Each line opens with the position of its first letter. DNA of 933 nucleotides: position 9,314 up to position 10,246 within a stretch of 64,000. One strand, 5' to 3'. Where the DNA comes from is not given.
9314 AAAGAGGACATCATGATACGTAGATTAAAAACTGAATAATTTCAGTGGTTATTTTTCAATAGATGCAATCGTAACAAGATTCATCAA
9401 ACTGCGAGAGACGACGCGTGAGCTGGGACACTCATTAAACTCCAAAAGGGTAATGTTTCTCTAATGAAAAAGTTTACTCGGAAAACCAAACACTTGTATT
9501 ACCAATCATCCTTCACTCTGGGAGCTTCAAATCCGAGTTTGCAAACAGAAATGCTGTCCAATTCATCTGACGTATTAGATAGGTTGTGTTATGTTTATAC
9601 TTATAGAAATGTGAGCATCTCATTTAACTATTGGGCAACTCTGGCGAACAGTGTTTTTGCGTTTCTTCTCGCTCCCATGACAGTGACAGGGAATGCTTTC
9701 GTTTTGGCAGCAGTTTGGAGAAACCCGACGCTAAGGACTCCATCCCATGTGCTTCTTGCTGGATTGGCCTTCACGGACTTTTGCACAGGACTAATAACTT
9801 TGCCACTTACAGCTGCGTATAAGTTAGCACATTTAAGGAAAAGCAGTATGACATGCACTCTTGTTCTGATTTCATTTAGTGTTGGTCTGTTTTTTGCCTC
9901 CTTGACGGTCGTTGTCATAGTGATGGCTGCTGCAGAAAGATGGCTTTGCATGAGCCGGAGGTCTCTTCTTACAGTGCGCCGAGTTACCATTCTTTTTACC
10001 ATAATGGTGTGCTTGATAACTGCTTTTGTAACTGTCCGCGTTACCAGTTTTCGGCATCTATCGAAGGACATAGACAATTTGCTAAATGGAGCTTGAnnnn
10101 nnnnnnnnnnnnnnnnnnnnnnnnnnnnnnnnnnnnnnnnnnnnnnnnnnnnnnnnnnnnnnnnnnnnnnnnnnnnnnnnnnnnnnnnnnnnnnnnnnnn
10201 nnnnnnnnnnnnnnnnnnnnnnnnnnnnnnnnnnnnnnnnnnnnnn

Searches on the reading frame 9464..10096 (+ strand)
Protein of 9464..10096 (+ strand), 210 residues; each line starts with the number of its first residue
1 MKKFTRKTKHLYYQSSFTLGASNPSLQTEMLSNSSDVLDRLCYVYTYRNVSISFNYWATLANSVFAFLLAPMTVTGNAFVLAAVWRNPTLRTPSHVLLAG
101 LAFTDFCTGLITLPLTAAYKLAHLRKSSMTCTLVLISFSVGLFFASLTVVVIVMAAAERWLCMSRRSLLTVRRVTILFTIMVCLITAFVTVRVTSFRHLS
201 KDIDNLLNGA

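Call 21: search_protein_families(library=pfam, proteins=[window:9464-10096:+], max_evalue=0.01)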
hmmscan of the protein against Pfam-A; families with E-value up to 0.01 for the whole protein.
window:9464-10096:+ (210 aa): 1 family
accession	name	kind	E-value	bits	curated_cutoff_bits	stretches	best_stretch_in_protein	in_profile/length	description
PF00001.26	7tm_1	-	2.7e-11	43.9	30.5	1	76-191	1-118/260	7 transmembrane receptor (rhodopsin family)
